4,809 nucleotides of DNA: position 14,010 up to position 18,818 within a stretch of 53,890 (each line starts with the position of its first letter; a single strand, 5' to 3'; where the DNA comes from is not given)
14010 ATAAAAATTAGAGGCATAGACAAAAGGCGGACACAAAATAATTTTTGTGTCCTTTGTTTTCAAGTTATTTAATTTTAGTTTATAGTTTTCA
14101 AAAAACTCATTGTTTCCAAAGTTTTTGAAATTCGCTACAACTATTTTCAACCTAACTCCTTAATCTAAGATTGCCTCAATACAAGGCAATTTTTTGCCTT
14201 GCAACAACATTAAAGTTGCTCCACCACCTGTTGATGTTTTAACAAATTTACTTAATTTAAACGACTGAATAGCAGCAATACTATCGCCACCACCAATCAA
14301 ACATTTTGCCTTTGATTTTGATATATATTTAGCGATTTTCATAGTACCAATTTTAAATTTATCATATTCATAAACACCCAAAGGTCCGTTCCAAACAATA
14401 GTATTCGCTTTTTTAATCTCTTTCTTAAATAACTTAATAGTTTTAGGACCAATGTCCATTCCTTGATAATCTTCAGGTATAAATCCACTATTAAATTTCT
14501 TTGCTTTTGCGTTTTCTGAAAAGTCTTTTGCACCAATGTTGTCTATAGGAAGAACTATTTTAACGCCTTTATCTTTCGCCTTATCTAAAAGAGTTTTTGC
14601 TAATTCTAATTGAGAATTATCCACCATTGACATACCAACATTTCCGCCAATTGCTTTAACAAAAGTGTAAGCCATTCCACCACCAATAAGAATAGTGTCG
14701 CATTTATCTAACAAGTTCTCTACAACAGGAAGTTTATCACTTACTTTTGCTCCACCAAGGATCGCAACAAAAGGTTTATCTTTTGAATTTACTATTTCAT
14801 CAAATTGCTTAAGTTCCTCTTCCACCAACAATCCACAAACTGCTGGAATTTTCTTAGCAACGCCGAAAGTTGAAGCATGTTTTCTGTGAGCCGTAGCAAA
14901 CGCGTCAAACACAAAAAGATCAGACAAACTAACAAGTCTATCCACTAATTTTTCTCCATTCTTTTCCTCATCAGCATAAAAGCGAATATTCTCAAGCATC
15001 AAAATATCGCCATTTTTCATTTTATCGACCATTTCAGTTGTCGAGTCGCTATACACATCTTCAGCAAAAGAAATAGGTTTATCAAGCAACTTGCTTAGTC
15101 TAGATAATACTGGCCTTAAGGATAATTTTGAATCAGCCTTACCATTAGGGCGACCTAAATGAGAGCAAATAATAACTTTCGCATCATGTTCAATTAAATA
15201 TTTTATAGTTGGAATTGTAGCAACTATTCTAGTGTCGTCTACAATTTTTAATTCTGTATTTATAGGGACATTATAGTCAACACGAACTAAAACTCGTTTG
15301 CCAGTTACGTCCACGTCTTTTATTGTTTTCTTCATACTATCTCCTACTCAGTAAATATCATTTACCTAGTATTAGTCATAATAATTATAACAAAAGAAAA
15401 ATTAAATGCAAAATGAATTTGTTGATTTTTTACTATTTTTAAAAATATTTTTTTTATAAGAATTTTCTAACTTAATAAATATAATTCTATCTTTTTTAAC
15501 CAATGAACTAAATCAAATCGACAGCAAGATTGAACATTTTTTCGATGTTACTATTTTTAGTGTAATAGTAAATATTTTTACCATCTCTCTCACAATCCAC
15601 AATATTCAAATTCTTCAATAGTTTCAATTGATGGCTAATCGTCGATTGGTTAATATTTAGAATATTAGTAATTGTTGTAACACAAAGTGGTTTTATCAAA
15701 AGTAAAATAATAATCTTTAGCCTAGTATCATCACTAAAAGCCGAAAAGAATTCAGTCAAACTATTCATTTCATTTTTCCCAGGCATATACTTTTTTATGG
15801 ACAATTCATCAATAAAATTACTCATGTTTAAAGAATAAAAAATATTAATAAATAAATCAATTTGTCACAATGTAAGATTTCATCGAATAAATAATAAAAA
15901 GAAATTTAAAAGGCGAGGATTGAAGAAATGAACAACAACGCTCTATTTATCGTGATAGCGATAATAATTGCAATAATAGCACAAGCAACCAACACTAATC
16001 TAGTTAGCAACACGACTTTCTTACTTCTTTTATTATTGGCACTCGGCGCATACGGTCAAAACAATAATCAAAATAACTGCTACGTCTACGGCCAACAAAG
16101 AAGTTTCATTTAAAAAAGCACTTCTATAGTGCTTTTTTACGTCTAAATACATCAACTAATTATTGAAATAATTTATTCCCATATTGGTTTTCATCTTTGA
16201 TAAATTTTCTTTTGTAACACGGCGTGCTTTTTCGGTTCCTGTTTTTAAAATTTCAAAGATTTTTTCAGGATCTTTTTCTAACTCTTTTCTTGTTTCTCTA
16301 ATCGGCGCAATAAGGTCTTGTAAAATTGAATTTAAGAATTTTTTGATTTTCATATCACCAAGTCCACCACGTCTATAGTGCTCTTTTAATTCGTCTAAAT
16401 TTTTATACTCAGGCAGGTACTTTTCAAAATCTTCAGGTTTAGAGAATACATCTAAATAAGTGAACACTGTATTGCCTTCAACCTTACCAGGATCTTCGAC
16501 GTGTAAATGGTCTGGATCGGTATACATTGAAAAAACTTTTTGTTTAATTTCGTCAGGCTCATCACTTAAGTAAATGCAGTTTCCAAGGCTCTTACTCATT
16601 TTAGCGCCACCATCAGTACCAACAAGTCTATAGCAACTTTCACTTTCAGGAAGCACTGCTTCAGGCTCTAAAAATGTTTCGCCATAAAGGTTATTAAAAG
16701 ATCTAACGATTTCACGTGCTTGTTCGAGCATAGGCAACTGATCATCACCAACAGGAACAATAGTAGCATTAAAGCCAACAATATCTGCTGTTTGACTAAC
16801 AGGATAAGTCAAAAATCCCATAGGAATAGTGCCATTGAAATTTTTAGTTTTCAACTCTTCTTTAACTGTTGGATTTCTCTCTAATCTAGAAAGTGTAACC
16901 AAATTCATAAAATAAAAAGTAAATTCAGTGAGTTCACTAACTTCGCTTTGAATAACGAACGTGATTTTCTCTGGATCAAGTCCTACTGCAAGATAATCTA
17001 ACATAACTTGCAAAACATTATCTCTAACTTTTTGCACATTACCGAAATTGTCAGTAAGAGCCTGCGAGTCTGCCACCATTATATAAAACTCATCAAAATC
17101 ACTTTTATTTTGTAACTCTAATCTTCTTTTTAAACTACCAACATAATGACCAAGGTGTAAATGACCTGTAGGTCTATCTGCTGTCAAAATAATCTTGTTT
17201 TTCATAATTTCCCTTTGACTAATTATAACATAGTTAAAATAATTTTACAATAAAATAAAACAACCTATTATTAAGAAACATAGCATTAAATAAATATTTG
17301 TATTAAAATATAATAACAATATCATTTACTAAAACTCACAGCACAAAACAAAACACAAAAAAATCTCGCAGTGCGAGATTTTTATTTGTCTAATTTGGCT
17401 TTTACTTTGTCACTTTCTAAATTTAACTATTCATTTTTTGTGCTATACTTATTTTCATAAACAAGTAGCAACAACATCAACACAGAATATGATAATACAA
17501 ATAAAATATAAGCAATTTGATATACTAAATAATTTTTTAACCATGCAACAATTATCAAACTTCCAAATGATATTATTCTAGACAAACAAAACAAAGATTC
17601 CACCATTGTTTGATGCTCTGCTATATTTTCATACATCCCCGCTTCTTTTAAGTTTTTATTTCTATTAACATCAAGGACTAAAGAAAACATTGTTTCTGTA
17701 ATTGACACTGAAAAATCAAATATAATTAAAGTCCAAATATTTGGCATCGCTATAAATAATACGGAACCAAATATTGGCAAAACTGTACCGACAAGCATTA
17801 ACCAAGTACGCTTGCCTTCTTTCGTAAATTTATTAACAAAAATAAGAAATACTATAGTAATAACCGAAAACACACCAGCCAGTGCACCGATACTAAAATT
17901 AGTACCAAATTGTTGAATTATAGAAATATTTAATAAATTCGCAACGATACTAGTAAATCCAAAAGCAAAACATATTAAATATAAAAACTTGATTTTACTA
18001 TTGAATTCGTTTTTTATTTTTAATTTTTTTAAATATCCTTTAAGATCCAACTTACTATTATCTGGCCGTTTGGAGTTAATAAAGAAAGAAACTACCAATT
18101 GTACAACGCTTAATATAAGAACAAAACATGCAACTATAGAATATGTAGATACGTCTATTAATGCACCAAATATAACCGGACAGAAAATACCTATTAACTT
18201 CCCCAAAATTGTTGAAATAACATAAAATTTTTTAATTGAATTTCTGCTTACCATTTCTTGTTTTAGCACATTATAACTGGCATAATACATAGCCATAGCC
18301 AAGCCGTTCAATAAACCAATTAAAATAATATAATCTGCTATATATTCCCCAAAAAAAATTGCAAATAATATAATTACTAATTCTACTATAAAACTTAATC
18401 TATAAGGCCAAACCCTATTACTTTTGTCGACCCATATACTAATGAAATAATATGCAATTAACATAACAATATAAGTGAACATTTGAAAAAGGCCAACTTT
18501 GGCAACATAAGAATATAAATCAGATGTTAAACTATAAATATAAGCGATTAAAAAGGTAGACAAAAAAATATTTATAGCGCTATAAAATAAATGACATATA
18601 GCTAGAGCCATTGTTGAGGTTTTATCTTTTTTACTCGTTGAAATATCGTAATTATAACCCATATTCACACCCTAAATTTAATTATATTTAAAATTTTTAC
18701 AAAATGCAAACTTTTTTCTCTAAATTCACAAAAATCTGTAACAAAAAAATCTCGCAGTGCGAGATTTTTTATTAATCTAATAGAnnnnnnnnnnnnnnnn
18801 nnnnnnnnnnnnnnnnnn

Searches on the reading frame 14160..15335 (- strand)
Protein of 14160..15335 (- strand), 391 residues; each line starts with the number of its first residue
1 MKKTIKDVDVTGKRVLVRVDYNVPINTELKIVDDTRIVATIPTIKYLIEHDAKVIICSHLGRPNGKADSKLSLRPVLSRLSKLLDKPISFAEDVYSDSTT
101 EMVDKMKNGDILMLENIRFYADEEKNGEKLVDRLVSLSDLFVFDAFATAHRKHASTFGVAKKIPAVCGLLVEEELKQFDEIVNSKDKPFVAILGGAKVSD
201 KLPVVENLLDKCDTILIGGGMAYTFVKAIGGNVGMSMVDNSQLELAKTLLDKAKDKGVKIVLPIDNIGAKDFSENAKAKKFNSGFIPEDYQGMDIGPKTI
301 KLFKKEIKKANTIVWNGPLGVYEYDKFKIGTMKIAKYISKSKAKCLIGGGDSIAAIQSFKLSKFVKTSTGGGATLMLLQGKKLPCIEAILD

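Call 9: search_protein_families(library=pfam, proteins=[window:14160-15335:-], max_evalue=0.001)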
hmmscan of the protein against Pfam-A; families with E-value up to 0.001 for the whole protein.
window:14160-15335:- (391 aa): 1 family
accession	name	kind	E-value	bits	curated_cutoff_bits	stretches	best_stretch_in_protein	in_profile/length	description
PF00162.24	PGK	-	9.1e-146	486.1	27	1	5-381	1-379/379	Phosphoglycerate kinase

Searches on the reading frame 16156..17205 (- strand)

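Call 9: search_protein_families(library=pfam, proteins=[window:16156-17205:-], max_evalue=0.001)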
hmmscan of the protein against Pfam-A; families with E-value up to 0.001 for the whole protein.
window:16156-17205:- (349 aa): 1 family
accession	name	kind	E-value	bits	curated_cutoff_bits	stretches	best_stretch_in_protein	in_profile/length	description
PF00579.31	tRNA-synt_1b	-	2.8e-52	178.3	21.1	1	5-295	7-287/292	tRNA synthetases class I (W and Y)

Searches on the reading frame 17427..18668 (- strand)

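Call 9: search_protein_families(library=pfam, proteins=[window:17427-18668:-], max_evalue=0.001)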
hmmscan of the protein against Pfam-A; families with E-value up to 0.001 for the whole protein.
window:17427-18668:- (413 aa): 1 family
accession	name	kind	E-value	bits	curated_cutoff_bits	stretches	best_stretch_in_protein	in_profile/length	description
PF07690.21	MFS_1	-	2.7e-18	66.5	33.4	1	28-331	11-318/347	Major Facilitator Superfamily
